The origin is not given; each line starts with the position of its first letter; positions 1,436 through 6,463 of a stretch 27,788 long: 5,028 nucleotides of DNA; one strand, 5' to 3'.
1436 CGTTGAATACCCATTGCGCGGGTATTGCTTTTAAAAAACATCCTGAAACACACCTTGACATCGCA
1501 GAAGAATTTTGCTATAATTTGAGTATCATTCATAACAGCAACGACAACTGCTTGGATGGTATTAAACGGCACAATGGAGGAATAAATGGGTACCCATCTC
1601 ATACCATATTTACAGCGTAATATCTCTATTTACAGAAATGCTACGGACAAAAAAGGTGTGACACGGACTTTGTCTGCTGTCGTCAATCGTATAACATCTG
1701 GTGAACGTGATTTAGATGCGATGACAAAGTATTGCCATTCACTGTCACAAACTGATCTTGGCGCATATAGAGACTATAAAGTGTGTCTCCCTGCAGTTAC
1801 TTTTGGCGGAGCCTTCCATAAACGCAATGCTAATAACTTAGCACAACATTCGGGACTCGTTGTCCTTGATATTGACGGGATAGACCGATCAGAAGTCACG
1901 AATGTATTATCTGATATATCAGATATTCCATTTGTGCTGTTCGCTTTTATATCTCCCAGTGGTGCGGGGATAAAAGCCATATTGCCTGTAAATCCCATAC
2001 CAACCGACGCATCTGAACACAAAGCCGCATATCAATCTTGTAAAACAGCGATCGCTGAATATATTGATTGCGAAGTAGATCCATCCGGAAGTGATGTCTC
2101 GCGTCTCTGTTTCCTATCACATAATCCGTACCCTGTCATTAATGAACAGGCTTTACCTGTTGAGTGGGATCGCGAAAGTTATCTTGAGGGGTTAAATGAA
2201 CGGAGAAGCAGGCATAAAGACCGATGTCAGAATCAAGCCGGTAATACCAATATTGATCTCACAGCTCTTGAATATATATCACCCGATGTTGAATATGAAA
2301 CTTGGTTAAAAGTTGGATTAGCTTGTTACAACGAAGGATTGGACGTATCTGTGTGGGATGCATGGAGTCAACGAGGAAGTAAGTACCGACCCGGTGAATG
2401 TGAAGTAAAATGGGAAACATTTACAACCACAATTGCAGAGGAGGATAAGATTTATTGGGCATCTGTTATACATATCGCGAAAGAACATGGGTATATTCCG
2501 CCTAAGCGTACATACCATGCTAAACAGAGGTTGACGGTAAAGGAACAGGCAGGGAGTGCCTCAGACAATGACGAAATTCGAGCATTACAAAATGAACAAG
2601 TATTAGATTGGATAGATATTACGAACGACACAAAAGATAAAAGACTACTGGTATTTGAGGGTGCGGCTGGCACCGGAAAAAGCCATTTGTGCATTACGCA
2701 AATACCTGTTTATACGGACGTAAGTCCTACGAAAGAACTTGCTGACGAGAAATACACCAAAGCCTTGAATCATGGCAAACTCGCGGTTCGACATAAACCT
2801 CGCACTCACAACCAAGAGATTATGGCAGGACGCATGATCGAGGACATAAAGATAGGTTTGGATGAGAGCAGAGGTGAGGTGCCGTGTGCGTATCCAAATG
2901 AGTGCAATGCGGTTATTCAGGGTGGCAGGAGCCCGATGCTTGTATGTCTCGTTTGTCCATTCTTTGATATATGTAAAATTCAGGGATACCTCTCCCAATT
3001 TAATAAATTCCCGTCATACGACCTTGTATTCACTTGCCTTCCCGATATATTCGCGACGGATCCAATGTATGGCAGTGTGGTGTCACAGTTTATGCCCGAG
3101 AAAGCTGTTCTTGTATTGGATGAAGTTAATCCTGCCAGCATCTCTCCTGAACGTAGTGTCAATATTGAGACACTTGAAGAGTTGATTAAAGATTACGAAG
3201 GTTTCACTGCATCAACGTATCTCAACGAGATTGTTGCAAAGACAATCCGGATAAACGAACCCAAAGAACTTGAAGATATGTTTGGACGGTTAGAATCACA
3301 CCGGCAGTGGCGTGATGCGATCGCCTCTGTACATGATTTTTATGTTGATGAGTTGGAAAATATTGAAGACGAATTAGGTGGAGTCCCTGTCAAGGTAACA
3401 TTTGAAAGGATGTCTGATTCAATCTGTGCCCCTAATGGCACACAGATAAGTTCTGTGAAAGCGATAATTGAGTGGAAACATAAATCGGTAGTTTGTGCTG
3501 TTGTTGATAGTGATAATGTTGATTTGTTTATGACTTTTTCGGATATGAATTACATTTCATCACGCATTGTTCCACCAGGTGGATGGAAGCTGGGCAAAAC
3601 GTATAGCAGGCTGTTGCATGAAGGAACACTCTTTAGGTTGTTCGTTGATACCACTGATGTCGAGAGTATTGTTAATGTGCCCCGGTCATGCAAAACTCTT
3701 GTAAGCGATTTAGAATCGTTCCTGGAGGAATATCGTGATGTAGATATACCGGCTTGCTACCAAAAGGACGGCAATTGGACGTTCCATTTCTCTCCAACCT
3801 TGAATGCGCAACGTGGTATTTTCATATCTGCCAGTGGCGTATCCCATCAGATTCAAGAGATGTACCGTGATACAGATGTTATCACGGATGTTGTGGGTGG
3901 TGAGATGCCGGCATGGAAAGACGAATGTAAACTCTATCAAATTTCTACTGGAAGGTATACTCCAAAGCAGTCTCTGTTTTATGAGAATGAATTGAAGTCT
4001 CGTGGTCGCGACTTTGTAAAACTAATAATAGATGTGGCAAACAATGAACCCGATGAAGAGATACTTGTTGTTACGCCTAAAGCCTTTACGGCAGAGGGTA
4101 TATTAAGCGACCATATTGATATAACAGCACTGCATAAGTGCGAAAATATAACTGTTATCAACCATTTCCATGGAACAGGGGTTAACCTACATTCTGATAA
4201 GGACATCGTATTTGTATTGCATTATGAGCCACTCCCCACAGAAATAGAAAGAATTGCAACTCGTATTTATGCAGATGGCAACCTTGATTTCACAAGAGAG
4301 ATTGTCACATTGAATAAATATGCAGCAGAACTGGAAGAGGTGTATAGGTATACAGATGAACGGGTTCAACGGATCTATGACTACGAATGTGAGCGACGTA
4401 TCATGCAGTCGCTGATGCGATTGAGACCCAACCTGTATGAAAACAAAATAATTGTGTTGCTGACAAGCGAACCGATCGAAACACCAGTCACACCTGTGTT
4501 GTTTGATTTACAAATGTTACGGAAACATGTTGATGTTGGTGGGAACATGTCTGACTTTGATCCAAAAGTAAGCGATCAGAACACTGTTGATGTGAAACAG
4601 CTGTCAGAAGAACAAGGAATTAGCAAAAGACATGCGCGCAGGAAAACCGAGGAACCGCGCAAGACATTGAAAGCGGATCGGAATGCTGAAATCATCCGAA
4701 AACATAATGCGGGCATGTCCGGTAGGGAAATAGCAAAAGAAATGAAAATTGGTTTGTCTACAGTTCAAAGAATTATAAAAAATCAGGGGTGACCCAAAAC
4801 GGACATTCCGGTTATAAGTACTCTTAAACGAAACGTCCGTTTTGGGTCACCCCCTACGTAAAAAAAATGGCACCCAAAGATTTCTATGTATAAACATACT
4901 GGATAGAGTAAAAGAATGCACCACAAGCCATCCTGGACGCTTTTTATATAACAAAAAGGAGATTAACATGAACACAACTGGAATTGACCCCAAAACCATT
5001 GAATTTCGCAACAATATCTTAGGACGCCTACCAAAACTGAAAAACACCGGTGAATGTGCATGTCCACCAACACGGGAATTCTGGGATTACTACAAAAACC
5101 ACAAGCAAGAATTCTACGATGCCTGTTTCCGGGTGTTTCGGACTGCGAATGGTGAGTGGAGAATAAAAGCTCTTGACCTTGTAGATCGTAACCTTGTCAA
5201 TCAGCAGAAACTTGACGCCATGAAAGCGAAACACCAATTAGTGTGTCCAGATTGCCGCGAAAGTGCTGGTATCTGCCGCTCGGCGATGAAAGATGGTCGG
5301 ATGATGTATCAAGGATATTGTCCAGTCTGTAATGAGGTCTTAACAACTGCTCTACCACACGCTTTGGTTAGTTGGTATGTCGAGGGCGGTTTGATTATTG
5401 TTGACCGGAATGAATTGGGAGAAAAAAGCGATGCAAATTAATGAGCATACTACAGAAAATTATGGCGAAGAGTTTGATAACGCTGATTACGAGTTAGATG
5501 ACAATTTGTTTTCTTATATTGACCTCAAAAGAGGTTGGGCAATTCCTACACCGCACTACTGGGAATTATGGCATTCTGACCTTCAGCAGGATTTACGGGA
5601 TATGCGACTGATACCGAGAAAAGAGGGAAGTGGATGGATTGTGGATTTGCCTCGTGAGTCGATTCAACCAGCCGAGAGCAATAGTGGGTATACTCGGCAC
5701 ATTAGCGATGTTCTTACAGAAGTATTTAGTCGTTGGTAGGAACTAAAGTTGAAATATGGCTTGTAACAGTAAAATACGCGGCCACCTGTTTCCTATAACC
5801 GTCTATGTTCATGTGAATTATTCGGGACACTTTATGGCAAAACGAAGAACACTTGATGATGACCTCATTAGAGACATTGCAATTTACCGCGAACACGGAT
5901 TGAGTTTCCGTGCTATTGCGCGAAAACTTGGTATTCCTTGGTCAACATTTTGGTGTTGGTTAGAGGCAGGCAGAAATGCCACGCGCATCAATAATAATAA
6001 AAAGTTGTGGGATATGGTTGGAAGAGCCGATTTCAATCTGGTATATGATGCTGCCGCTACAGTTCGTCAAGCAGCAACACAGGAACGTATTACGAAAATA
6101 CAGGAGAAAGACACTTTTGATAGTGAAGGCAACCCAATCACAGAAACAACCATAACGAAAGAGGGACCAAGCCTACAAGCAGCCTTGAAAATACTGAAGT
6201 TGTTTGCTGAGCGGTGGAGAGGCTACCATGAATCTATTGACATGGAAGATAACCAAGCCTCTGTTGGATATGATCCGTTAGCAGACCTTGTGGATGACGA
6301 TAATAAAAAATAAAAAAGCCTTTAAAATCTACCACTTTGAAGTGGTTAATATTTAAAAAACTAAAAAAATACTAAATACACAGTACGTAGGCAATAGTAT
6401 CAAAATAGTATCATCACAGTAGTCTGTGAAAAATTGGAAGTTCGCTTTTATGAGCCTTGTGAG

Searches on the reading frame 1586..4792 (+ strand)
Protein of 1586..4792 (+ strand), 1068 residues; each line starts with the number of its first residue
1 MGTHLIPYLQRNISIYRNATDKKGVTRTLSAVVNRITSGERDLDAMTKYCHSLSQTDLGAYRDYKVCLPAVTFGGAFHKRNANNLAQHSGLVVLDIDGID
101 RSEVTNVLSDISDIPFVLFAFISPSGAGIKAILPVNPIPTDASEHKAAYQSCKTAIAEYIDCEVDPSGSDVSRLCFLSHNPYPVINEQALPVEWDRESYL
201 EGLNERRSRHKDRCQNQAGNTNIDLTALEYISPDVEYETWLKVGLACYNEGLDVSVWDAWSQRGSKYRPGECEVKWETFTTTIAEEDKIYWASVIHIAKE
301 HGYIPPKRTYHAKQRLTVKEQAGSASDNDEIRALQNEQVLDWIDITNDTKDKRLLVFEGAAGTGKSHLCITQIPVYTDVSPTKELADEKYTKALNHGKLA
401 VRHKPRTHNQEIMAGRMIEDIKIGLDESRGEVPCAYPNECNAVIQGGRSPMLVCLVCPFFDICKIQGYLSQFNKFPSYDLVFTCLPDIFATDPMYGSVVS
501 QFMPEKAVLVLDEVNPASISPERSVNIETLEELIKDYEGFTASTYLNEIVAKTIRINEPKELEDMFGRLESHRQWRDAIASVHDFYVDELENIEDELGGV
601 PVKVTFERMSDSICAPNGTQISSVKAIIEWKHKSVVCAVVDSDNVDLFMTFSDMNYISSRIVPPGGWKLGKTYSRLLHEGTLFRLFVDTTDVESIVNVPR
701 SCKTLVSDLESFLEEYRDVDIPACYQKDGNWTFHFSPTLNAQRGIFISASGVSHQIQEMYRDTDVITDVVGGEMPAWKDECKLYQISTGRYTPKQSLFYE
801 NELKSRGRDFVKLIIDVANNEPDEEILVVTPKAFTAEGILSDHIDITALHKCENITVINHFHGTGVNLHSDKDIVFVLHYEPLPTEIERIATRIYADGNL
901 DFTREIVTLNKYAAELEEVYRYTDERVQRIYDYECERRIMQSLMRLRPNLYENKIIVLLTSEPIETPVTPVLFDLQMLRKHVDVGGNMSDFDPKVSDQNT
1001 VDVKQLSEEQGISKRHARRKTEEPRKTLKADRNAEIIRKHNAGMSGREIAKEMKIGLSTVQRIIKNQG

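Call 6: search_protein_families(library=pfam, proteins=[window:1586-4792:+], max_evalue=0.01)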
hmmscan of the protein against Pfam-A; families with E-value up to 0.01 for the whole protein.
window:1586-4792:+ (1068 aa): 9 families
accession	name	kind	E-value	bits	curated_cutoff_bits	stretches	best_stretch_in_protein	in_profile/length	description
PF08800.15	BT4734-like_N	-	2.4e-25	89.7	22.4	1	67-181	5-130/134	BT4734-like, N-terminal domain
PF08707.16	PriCT_2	-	4.8e-16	59.3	22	1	227-298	4-77/77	Primase C terminal 2 (PriCT-2)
PF13384.12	HTH_23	-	3.6e-06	27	24.6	1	1029-1066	3-40/50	Homeodomain-like domain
PF25787.1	HTH_SB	-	2.4e-05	24.4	43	1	1026-1065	5-44/53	Sleeping Beauty transposase HTH domain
PF19610.4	DUF6115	-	2.7e-05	25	27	1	1000-1064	68-131/134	Family of unknown function (DUF6115)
PF13551.12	HTH_29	-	0.00019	21.9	28.1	1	1034-1065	2-34/64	Winged helix-turn helix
PF02796.21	HTH_7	-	0.00071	20.1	23.8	1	1029-1063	5-41/45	Helix-turn-helix domain of resolvase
PF04218.19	CENP-B_N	-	0.0038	17.3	21.2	1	1035-1066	14-45/53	CENP-B N-terminal DNA-binding domain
PF13518.12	HTH_28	-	0.0076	16.8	25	0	1034-1065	3-34/52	Helix-turn-helix domain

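Call 19: search_protein_families(library=phrogs, proteins=[window:1586-4792:+], max_evalue=0.01)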
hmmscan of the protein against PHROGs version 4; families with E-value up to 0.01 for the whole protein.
window:1586-4792:+ (1068 aa): 14 families
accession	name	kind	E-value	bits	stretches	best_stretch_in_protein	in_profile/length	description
phrog_2597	-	DNA, RNA and nucleotide metabolism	5.6e-19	69.1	1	224-321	6-103/747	DNA primase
phrog_18375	-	DNA, RNA and nucleotide metabolism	2.1e-17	63.7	1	9-189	3-178/644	DNA primase/helicase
phrog_15962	-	DNA, RNA and nucleotide metabolism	3.3e-15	56.4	1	68-316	92-354/835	DNA primase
phrog_28855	-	unknown function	1e-13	51.6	1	10-190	2-174/804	-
phrog_29234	-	unknown function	1.1e-07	31.3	1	216-326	235-344/887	-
phrog_1156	-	DNA, RNA and nucleotide metabolism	3.2e-05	23.7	1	236-301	245-309/855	DNA primase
phrog_23402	-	unknown function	5e-05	23.9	1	69-178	72-175/301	-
phrog_14787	-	unknown function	9.3e-05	23.1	0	158-302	156-296/299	-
phrog_3855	-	DNA, RNA and nucleotide metabolism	0.00025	22.4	1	1012-1065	45-101/115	HTH DNA binding protein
phrog_686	-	DNA, RNA and nucleotide metabolism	0.0005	21.3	1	1015-1065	20-70/76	HTH DNA binding protein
phrog_125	-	DNA, RNA and nucleotide metabolism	0.0012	19.4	1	1010-1067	145-203/254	DNA invertase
phrog_5536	-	unknown function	0.002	19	1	1027-1067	5-45/172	-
phrog_645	-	DNA, RNA and nucleotide metabolism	0.0056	17.8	0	1018-1065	12-60/196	Rnase E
phrog_836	-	transcription regulation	0.0068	17.5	0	1026-1067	79-120/133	late transcriptional activator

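Call 35: find_related_loci(query=window:1586-4792:+, collection=genome_contigs, flank=10000)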
Query window:1586-4792:+ (1068 aa) in genome_contigs; peptide patterns used: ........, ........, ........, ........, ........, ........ (x = any residue, [..] = any of these).
182 stretches matched a pattern, but none encodes a relative of the query by tblastn (E <= 1e-3).

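Call 47: search_solved_structures(query=window:1586-4792:+, max_evalue=1)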
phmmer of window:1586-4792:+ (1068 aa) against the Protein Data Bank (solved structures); distinct sequences matched with E-value up to 1: 0.

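Call 48: search_protein_families(library=ncbifam, proteins=[window:1586-4792:+], max_evalue=0.01)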
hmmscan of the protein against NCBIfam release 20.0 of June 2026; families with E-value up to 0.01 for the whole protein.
window:1586-4792:+ (1068 aa): 3 families
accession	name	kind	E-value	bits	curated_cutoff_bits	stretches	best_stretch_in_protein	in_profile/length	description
NF040562.1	PrimPol_Db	equivalog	8.2e-20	71.3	200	1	27-216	17-208/335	CRISPR-associated primase-polymerase type B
NF040595.1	HTH_Cbp1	equivalog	0.0006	19.7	140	1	1003-1067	18-86/135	CRISPR DNA repeat-binding protein Cbp1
NF040785.1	CD3324_fam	subfamily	0.003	17.6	65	1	1019-1064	37-82/82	CD3324 family protein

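Call 51: search_dna_similar(query=window:1586-4792:+, collection=phages, mode=protein, max_evalue=1e-10)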
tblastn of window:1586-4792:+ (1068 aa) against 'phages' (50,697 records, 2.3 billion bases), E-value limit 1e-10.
Records with a match: 7; places in all: 7; records where one place covers at least 80% of the query: 0.
Best place of each record, by identity: <60% 7.
By first word of the organism name: Caudoviricetes 2; Vibrio 2; Lactococcus 2; Bacteriophage 1.
By host as written in the record: - 4; Vibrio sp. YD21 2; Lactococcus lactis 1.
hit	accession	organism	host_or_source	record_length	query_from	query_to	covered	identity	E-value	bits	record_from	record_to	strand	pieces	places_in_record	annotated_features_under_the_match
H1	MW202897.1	Caudoviricetes sp.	Manatee Spring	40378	6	308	28%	26.8%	4e-21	106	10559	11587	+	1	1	virulence associated protein E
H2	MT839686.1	Bacteriophage sp.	human fecal samples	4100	15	185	16%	34.9%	1e-15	89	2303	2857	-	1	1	record has no annotation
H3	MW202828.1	Caudoviricetes sp.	Manatee Spring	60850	12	189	17%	31.1%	8e-13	79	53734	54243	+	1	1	vire al domain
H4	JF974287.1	Vibrio phage pYD21-A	Vibrio sp. YD21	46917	120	306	18%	27.2%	7e-11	73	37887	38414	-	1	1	hypothetical protein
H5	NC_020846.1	Vibrio phage pYD21-A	Vibrio sp. YD21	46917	120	306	18%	27.2%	7e-11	73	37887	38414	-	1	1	DNA primase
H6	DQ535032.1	Lactococcus phage KSY1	-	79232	228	307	7%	43.2%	1e-10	72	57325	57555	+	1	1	gp088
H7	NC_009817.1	Lactococcus phage KSY1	Lactococcus lactis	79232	228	307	7%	43.2%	1e-10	72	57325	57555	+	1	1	gp088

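Call 77: find_related_loci(query=window:1586-4792:+, collection=viral_contigs, flank=8000)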
Query window:1586-4792:+ (1068 aa) in viral_contigs; peptide patterns used: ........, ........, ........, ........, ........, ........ (x = any residue, [..] = any of these).
12 stretches matched a pattern, but none encodes a relative of the query by tblastn (E <= 1e-3).

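Call 78: search_dna_similar(query=window:1586-4792:+, collection=plasmids, mode=protein, max_evalue=1e-8)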
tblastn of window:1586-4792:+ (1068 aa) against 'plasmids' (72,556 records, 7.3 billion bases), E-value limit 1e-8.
Records with a match: 6; places in all: 6; records where one place covers at least 80% of the query: 0.
Best place of each record, by identity: <60% 6.
By first word of the organism name: Parabacteroides 2; Picosynechococcus 1; Geminocystis 1; Thiospirochaeta 1; Bacteroides 1.
By predicted mobility (MOB-suite, as given by PLSDB): non-mobilizable 6.
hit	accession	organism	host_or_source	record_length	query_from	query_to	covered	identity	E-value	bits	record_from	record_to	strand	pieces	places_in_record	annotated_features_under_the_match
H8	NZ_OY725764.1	Parabacteroides distasonis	-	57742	8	302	28%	27.2%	4e-13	82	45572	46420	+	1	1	BT4734/BF3469 family protein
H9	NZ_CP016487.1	Picosynechococcus sp. PCC 8807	cell culture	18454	92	311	21%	27.2%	4e-9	69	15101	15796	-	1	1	PriCT-2 domain-containing protein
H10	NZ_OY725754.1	Parabacteroides distasonis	-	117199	33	181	14%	34.7%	3e-9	69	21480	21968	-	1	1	BT4734/BF3469 family protein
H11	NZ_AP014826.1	Geminocystis sp. NIES-3709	-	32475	222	357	13%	35.2%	5e-12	78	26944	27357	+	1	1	DUF3987 domain-containing protein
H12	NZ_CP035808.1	Thiospirochaeta perfilievii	cell culture,Thiodendron" bacterial ...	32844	63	181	11%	35.0%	9e-11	74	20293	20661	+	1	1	BT4734/BF3469 family protein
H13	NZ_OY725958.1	Bacteroides finegoldii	-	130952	68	191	12%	33.1%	3e-12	79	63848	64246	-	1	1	BT4734/BF3469 family protein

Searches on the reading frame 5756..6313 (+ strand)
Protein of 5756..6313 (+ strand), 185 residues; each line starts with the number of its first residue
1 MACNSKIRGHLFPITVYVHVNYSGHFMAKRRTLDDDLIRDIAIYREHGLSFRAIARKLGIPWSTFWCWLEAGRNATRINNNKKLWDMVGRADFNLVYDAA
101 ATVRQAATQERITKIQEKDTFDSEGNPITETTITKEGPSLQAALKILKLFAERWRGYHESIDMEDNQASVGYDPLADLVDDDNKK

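Call 6: search_protein_families(library=pfam, proteins=[window:5756-6313:+], max_evalue=0.01)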
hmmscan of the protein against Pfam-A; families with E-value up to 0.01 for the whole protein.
window:5756-6313:+ (185 aa): 2 families
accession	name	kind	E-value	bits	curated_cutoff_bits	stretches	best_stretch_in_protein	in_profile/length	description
PF13936.12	HTH_38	-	1.5e-05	25.1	27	1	29-63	1-35/44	Helix-turn-helix domain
PF13384.12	HTH_23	-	2.6e-05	24.3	24.6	1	44-70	14-39/50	Homeodomain-like domain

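Call 11: find_related_loci(query=window:5756-6313:+, collection=viral_contigs, flank=4000)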
Query window:5756-6313:+ (185 aa) in viral_contigs; peptide patterns used: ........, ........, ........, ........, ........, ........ (x = any residue, [..] = any of these).
41 stretches matched a pattern, but none encodes a relative of the query by tblastn (E <= 1e-3).

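Call 14: find_encoding_contigs(protein=window:5756-6313:+, flank=6000, max_places=10)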
Protein window:5756-6313:+ (185 aa): 17 contigs read that carry it; 4 places shown.
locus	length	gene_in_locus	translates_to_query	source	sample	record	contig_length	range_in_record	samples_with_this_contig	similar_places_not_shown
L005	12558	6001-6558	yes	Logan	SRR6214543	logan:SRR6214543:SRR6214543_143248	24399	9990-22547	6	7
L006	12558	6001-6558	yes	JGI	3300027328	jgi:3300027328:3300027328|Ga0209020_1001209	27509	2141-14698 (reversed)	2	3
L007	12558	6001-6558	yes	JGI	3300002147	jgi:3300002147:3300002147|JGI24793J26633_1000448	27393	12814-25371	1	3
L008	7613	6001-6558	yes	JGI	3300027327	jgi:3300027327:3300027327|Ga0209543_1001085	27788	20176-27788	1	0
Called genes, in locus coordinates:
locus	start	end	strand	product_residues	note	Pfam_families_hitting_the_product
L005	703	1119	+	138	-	PF01844:HNH, PF14279:HNH_5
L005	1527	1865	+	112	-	-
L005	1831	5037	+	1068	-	PF08800:BT4734-like_N, PF08707:PriCT_2, PF19610:DUF6115 (faint), PF13384:HTH_23 (faint)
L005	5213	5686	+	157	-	-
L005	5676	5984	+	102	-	-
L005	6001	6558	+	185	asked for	PF13936:HTH_38 (faint)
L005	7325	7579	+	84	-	PF01402:RHH_1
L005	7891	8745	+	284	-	-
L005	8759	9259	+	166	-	-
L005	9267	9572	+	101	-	-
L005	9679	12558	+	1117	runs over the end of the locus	PF20155:TMP_3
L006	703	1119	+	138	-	PF01844:HNH, PF14279:HNH_5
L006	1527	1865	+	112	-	-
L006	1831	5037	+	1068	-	PF08800:BT4734-like_N, PF08707:PriCT_2, PF19610:DUF6115 (faint), PF13384:HTH_23 (faint)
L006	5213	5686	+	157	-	-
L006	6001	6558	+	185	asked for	PF13936:HTH_38 (faint)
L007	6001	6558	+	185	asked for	PF13936:HTH_38 (faint)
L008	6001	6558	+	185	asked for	PF13936:HTH_38 (faint)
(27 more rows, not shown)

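Call 16: find_homologous_proteins(query=window:5756-6313:+)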
Query window:5756-6313:+ (185 aa): 2 proteins with E <= 0.001 among 88 candidates.
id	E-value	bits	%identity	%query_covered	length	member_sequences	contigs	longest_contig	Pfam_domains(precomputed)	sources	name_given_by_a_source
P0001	4.6e-122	423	100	100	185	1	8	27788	PF13936.13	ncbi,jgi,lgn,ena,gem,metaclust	metaclust:\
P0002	3.7e-35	139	68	53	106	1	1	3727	-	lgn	-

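Call 17: find_encoding_contigs(protein=P0002, flank=6000)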
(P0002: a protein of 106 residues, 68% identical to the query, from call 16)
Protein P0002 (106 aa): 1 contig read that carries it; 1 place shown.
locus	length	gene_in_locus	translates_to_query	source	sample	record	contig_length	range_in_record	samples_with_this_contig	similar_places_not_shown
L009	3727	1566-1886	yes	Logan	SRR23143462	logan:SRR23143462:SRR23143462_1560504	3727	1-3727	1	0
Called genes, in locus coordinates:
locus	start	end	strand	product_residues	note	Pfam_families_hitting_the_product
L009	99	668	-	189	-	-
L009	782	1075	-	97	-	-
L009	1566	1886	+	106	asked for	-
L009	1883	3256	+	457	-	-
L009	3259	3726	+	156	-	?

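Call 19: search_protein_families(library=phrogs, proteins=[window:5756-6313:+], max_evalue=0.01)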
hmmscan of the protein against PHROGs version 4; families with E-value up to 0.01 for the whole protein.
window:5756-6313:+ (185 aa): 3 families
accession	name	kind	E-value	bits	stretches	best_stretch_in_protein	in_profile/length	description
phrog_4494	-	unknown function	0.00073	21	1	36-83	6-53/109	-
phrog_3855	-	DNA, RNA and nucleotide metabolism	0.0013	20.1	1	33-80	64-111/115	HTH DNA binding protein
phrog_1482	-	head and packaging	0.0079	16.8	0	33-71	15-54/147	terminase small subunit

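Call 33: search_protein_families(library=pfam, proteins=[L009:1883-3256:+, L009:99-668:-, L009:782-1075:-], max_evalue=0.01)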
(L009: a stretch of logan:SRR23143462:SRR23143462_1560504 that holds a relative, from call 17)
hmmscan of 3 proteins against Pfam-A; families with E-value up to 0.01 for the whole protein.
L009:1883-3256:+ (457 aa): 1 family
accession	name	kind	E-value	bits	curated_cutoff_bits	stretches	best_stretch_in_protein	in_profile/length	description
PF04466.19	Terminase_3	-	0.0013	18.8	23.2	1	33-189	7-149/201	Phage terminase large subunit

L009:99-668:- (189 aa): 0 families

L009:782-1075:- (97 aa): 0 families

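Call 48: search_protein_families(library=ncbifam, proteins=[window:5834-6313:+, L009:1883-3256:+], max_evalue=0.01)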
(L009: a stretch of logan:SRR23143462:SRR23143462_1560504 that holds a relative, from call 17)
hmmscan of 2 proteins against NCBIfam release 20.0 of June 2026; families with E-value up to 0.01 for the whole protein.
window:5834-6313:+ (159 aa): 0 families

L009:1883-3256:+ (457 aa): 1 family
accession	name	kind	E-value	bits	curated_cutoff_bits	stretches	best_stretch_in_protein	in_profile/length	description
TIGR01547.1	phage_term_2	equivalog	1.7e-08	34.3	105.05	1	31-440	4-389/396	PBSX family phage terminase large subunit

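Call 50: search_dna_similar(query=window:5834-6313:+, collection=phages, mode=protein, max_evalue=0.001)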
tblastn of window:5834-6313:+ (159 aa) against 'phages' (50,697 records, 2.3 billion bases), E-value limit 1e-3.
No match.

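Call 59: find_related_loci(query=A4, collection=genome_contigs, flank=6000)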
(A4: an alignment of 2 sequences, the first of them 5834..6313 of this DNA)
Query A4 (159 aa) in genome_contigs; peptide patterns used: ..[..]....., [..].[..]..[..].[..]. (x = any residue, [..] = any of these).
66 stretches matched a pattern, but none encodes a relative of the query by tblastn (E <= 1e-3).

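Call 60: find_related_loci(query=A4, collection=viral_contigs, flank=6000)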
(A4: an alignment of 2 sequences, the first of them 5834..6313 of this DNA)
Query A4 (159 aa) in viral_contigs; peptide patterns used: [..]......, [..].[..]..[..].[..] (x = any residue, [..] = any of these).
198 stretches matched a pattern, but none encodes a relative of the query by tblastn (E <= 1e-3).
